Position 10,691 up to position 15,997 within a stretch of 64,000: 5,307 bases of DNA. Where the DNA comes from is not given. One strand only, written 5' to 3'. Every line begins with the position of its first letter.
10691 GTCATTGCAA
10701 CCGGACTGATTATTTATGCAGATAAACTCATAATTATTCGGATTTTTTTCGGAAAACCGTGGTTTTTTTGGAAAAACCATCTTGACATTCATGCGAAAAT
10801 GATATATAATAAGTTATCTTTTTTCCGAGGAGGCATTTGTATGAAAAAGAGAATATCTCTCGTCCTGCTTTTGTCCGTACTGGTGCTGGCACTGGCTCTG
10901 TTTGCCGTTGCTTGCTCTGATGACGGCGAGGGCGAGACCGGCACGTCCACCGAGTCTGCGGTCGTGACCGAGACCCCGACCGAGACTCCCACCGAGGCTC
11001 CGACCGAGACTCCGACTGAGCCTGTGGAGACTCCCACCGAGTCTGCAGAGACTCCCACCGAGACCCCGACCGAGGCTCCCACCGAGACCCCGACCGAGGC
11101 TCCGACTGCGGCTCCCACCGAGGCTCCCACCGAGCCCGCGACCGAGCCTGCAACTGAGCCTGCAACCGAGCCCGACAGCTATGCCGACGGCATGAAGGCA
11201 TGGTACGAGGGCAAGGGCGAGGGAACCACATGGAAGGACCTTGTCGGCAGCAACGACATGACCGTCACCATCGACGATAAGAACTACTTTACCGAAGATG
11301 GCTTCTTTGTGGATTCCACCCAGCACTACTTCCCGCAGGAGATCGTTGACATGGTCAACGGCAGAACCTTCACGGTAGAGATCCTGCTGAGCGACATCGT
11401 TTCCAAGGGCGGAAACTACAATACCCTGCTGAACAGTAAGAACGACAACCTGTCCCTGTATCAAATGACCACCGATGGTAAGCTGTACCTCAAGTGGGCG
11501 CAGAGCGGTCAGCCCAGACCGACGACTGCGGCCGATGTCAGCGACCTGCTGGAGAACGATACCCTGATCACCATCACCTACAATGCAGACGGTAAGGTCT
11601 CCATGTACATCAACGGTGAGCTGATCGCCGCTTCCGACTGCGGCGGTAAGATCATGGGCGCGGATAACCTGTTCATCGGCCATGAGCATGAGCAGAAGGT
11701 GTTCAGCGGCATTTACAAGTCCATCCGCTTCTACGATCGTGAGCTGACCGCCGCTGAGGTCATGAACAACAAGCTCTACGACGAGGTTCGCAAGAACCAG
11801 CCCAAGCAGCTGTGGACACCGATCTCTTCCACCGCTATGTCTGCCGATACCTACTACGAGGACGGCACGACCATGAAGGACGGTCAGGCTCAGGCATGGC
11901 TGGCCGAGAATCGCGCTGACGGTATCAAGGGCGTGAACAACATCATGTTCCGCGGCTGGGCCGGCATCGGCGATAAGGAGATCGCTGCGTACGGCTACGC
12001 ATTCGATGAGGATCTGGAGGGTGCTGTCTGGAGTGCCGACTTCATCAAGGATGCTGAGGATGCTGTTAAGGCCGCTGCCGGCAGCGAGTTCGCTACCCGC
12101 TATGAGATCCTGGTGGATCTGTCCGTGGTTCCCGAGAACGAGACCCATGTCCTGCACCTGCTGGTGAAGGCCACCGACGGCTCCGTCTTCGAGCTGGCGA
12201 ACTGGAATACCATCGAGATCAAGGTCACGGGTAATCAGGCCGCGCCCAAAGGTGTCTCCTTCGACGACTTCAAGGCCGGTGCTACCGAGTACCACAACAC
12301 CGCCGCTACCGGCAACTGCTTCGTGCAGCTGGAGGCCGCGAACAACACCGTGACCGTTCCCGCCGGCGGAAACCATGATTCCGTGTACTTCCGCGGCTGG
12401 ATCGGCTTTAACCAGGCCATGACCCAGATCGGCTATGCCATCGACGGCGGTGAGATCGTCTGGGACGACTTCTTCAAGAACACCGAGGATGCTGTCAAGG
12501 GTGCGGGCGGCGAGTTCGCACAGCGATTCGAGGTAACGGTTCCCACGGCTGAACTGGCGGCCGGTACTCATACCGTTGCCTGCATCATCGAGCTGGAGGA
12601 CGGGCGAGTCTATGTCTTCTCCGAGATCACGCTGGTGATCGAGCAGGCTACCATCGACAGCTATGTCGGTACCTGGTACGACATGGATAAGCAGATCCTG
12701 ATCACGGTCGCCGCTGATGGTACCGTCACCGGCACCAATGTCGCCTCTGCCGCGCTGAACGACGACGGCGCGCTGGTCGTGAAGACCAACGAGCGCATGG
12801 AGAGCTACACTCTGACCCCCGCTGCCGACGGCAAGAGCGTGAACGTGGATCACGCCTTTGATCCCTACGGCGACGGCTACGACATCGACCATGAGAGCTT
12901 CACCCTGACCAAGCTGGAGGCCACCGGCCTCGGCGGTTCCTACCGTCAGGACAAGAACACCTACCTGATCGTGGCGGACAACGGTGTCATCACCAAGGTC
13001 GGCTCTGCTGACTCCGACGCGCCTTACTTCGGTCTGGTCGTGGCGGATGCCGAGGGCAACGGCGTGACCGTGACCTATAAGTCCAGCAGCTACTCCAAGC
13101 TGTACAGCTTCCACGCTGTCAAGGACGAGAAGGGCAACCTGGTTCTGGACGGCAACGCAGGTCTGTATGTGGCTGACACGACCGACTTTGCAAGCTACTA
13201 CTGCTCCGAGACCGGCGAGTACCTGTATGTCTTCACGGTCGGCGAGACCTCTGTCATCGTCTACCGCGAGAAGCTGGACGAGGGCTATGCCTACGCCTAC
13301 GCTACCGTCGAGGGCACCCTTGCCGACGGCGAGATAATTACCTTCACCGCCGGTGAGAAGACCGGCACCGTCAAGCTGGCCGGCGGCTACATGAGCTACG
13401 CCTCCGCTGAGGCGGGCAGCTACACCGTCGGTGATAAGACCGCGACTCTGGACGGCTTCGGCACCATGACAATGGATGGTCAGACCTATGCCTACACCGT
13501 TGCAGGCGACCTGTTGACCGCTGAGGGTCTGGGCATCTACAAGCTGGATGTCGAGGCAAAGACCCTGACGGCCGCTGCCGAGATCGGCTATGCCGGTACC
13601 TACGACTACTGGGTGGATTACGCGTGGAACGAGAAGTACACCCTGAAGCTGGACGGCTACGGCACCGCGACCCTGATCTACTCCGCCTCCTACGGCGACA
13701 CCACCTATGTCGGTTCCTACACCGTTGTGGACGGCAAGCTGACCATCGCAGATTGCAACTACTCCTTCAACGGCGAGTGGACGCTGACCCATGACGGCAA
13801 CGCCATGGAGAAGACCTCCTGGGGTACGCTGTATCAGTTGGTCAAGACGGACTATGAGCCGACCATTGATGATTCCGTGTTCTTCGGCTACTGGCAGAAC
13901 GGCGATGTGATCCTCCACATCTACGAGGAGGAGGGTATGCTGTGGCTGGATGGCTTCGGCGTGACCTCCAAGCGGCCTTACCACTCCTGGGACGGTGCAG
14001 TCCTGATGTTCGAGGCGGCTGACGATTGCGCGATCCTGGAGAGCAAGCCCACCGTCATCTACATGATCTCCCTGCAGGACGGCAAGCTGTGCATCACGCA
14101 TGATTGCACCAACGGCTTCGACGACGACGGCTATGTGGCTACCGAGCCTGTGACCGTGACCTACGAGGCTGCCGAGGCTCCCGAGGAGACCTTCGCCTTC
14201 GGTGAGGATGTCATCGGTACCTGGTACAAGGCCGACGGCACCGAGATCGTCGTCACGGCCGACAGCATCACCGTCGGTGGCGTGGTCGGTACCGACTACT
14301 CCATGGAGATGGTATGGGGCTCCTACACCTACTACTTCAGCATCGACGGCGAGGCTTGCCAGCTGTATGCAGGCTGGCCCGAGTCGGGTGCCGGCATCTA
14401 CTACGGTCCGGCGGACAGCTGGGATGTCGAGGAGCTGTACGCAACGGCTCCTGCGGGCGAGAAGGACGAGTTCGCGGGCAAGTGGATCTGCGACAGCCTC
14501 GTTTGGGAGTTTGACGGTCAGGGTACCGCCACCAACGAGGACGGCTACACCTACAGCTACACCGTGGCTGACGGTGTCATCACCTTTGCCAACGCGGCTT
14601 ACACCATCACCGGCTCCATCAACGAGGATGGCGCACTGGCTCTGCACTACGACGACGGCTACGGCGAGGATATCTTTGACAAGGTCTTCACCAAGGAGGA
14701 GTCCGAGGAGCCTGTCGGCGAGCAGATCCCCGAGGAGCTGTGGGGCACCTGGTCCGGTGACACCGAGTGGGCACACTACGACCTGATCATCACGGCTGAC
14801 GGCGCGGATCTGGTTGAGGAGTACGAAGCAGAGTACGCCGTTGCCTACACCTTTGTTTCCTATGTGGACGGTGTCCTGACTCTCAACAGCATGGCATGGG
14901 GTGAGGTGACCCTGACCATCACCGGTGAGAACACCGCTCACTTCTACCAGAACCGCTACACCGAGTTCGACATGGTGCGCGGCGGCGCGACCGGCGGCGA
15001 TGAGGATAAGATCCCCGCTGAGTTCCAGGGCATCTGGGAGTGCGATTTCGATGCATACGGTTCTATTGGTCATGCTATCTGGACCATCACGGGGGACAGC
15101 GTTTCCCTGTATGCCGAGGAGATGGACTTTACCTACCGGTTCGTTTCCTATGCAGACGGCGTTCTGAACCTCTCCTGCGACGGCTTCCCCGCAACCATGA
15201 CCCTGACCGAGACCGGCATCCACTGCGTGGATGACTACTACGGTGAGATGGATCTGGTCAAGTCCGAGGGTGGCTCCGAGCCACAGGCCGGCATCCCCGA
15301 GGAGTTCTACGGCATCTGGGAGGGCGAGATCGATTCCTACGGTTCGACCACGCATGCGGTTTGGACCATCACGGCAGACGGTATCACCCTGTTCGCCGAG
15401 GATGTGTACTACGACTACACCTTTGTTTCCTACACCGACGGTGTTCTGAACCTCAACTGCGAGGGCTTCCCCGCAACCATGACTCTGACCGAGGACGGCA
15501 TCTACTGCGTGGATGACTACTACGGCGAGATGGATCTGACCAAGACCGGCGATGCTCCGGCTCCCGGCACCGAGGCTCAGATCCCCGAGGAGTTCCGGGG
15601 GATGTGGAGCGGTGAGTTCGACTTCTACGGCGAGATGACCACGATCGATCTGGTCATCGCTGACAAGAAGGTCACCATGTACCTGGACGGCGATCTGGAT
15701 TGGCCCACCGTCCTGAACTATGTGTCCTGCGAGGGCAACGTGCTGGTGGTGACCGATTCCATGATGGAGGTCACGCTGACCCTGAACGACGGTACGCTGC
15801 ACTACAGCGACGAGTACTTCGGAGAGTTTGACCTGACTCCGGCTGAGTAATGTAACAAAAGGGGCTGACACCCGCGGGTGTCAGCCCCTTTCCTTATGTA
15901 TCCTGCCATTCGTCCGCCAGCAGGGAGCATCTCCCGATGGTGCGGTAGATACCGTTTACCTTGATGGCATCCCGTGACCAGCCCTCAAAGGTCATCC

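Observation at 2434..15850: Three tandem giant paralogous lipoproteins (1396, 1352, 1669 aa) fill 13.4 kb directly downstream of Opp-type ABC ATPase genes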

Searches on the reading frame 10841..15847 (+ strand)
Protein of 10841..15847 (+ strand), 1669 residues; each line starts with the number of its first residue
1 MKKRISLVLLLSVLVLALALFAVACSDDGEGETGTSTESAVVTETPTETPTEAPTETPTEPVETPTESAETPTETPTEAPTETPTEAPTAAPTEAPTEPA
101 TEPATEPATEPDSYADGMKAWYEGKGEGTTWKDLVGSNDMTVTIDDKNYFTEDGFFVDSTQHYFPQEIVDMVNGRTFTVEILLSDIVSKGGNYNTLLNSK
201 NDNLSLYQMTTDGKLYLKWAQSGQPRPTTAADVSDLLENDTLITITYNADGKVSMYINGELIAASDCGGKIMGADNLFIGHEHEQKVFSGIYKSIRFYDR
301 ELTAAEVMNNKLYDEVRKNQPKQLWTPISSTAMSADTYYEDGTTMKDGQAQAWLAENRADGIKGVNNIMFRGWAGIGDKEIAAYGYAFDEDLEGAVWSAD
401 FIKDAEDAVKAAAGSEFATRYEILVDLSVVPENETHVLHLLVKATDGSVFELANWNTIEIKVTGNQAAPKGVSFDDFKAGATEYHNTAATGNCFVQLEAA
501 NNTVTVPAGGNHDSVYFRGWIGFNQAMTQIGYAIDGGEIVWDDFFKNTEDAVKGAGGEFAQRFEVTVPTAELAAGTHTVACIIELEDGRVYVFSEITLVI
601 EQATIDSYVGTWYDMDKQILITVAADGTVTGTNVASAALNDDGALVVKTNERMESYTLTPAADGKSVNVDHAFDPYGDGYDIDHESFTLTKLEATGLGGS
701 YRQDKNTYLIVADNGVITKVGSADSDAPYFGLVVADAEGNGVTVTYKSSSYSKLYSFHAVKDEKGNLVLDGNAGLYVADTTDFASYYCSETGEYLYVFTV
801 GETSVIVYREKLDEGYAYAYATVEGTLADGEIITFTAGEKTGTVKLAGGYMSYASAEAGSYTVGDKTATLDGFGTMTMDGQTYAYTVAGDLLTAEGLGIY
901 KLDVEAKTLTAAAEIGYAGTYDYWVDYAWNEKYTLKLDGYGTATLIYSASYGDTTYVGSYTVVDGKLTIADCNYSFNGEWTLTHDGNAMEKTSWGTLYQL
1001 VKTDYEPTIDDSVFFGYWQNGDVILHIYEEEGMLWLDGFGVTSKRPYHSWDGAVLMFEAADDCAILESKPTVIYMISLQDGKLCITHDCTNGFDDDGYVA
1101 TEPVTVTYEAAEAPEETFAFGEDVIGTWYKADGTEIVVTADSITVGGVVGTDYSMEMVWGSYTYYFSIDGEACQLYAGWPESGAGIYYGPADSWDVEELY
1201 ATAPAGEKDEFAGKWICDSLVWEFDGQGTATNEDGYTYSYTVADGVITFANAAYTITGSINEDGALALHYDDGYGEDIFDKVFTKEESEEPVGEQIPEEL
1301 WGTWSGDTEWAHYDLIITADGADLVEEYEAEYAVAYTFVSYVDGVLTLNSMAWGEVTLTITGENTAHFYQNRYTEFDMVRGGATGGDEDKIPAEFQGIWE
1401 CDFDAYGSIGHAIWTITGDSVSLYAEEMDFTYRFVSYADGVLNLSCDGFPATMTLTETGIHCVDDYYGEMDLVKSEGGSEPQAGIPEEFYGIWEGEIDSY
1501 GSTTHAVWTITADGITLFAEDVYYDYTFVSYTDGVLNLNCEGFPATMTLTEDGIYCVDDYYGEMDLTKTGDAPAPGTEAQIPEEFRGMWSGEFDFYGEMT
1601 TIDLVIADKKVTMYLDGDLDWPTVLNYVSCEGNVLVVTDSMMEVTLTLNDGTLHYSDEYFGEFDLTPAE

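Call 6: search_protein_families(library=pfam, proteins=[window:10841-15847:+], max_evalue=0.1)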
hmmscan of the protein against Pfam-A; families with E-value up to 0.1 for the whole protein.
window:10841-15847:+ (1669 aa): 4 families
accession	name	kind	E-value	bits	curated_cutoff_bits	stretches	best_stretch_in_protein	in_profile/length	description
PF13385.13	Laminin_G_3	-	1.1e-09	39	27.6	1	195-307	36-150/151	Concanavalin A-like lectin/glucanases superfamily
PF01456.22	Mucin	-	0.00044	20.7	34.7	1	9-111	6-110/143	Mucin-like glycoprotein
PF16339.10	DUF4969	-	0.006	17.4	31.4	1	1-43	1-42/79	Domain of unknown function (DUF4969)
PF02237.23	BPL_C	-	0.018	15.4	21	0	623-655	10-39/48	Biotin protein ligase C terminal domain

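Call 7: search_protein_families(library=ncbifam, proteins=[window:10841-15847:+], max_evalue=0.1)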
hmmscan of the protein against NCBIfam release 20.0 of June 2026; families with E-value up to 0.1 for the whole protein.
window:10841-15847:+ (1669 aa): 3 families
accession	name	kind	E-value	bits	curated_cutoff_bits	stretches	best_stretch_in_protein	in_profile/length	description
NF033761.1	gliding_GltJ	equivalog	0.0059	15.7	450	1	8-111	373-477/671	adventurous gliding motility protein GltJ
NF041620.1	MXAN_5187_fam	hypoth_equivalog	0.041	13.6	200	1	7-114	316-427/601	MXAN_5187 family protein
NF040486.1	SrfA_fam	subfamily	0.099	12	150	0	7-108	224-318/438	SrfA family protein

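Call 29: find_homologous_proteins(query=window:10841-15847:+, max_evalue=0.00001)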
Query window:10841-15847:+ (1669 aa): 61 proteins with E <= 0.00001 among 8000 candidates.
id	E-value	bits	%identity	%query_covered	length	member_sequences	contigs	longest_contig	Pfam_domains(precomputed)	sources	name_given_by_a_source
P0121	3.3e-98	348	50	12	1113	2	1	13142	PF13385.14,PF03009.24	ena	-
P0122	4.6e-97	344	45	13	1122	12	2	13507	PF13385.14,PF03009.24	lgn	-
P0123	6.0e-95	337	48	12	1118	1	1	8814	PF13385.14,PF03009.24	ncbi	-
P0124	6.2e-92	327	44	12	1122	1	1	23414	PF13385.14,PF03009.24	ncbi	-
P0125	6.5e-91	324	47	12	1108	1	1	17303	PF13385.14,PF03009.24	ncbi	-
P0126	3.8e-89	318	41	12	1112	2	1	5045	PF13385.14,PF03009.24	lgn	-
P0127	7.2e-88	314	43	12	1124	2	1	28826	PF13385.14,PF03009.24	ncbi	-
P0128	8.3e-88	314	43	12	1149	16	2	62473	PF13385.14,PF03009.24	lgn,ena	-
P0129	2.8e-86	309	46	12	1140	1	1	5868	PF13385.14,PF03009.24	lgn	-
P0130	5.9e-85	304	42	13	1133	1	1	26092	PF13385.14,PF03009.24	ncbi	-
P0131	2.9e-82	295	40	12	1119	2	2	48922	PF13385.14,PF03009.24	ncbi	-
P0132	6.9e-71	258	39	13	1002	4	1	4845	PF13385.14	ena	-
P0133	5.9e-45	172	43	8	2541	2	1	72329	-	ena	-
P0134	1.1e-35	141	43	8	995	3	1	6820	-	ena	-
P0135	5.4e-33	132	37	9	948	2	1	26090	PF00754.32,PF22633.4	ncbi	-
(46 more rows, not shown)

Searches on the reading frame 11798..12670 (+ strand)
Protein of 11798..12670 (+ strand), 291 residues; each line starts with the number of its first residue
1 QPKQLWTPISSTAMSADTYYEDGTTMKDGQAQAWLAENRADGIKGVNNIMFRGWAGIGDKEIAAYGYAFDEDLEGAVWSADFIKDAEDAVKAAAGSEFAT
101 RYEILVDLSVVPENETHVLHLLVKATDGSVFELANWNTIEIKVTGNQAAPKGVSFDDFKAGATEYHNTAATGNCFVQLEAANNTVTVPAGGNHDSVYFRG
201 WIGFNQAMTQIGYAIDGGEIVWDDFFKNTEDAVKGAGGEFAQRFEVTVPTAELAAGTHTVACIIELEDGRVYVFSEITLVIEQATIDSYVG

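Call 71: search_solved_structures(query=window:11798-12670:+, max_evalue=1)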
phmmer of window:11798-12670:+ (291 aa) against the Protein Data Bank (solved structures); distinct sequences matched with E-value up to 1: 0.

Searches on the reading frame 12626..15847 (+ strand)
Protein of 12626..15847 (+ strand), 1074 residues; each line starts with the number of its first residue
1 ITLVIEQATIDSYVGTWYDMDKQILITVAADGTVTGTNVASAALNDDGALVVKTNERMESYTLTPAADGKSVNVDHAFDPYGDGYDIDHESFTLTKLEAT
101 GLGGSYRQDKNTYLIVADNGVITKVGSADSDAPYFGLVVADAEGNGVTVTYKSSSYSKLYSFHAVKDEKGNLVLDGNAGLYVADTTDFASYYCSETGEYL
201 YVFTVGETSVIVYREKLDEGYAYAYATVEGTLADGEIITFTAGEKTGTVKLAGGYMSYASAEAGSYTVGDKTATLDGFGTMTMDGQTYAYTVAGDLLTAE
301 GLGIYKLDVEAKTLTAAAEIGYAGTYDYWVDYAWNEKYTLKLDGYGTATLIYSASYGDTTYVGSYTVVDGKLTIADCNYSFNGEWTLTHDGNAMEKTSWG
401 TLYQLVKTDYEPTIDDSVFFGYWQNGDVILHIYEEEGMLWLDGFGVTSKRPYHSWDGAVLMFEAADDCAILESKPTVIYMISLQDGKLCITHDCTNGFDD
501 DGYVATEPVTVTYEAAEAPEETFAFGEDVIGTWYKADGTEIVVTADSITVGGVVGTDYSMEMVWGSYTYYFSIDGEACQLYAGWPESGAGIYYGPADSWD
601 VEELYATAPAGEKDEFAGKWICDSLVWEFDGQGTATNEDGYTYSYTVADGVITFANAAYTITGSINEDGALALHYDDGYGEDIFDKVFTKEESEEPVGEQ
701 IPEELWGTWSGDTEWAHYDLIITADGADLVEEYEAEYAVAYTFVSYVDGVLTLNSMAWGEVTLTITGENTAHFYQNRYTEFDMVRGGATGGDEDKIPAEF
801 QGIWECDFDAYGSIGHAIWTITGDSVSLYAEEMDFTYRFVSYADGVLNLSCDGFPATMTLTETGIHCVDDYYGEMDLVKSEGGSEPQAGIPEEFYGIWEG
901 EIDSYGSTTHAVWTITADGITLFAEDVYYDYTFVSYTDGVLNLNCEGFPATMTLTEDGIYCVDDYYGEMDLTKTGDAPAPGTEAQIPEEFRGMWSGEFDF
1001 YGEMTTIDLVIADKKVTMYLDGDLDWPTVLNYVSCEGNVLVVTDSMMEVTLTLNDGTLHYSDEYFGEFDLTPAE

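Call 69: predict_structure(alignment_id=A3)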
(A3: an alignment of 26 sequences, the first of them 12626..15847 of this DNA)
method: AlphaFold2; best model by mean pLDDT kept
length: 1074 residues; sequences in the alignment: 26
mean_pLDDT: 82.0   pTM: 0.41
mean pLDDT of the five models: 82.0, 81.4, 81.3, 81.0, 80.9
residues with pLDDT >= 90: 360; 70-90: 543; 50-70: 125; < 50: 46
segments of 3 or more residues with pLDDT < 50: 1-5, 586-588, 611-613, 693-698, 787-794, 841-843, 851-853, 883-888, 926-931
pLDDT, mean of each block of 10 residues (from residue 1): 59 91 90 87 86 86 87 90 82 89 89 90 86 89 83 84 89 80 91 91 92 89 92 91 91 90 91 92 91 87 90 90 92 89 92 84 90 89 92 88 91 87 91 86 83 89 87 85 91 83 81 85 80 88 94 91 78 92 65 85 79 71 88 82 82 83 88 83 82 48 86 79 88 71 86 82 85 81 62 62 80 71 78 60 55 62 75 74 47 76 68 69 53 64 66 86 69 81 80 83 75 87 79 90 81 90 68 79
secondary structure, 60 per line:
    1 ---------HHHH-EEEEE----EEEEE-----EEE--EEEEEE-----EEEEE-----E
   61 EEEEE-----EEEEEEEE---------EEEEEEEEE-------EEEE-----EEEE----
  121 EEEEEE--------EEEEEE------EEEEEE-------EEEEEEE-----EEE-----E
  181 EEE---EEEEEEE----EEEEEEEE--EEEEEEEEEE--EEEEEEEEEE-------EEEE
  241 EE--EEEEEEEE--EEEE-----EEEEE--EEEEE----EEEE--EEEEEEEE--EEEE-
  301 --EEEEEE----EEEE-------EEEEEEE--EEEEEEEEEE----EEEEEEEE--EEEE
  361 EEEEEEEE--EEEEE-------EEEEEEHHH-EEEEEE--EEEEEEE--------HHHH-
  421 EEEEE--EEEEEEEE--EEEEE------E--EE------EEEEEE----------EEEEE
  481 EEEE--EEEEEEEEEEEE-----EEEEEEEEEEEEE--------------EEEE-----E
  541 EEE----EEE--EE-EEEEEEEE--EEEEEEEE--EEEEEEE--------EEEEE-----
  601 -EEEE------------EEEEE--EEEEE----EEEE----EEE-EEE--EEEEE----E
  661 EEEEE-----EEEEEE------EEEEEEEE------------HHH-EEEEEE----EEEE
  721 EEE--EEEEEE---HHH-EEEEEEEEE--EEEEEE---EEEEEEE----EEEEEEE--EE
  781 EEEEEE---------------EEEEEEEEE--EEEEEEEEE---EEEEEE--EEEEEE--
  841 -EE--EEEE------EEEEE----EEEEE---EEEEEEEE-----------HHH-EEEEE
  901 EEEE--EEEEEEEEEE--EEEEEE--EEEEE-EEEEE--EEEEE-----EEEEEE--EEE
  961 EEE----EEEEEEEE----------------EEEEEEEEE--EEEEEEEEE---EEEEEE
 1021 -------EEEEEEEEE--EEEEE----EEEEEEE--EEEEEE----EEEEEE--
elements in order (helices of 4 or more, strands of 3 or more residues): H10-13 E15-19 E24-28 E34-36 E39-44 E50-54 E60-65 E71-78 E88-96 E104-107 E113-116 E121-126 E135-140 E147-152 E160-166 E172-174 E180-183 E187-193 E198-205 E208-217 E220-229 E237-242 E245-252 E255-258 E264-268 E271-275 E280-283 E286-293 E296-299 E303-308 E313-316 E324-330 E333-342 E347-354 E357-368 E371-375 E383-388 E393-398 E401-407 H416-419 E421-425 E428-435 E438-442 E460-465 E476-484 E487-498 E504-516 E531-534 E540-543 E548-550 E556-563 E566-573 E576-582 E591-595 E602-605 E618-622 E625-629 E634-637 E642-644 E646-648 E651-655 E660-665 E671-676 E683-690 E707-712 E717-723 E726-731 E739-747 E750-755 E759-765 E770-776 E779-786 E802-810 E813-821 E825-830 E833-838 E846-849 E856-860 E865-869 E873-880 E896-904 E907-916 E919-924 E927-931 E933-937 E940-944 E950-955 E958-963 E968-975 E992-1000 E1003-1011 E1015-1020 E1028-1036 E1039-1043 E1048-1054 E1057-1062 E1067-1072
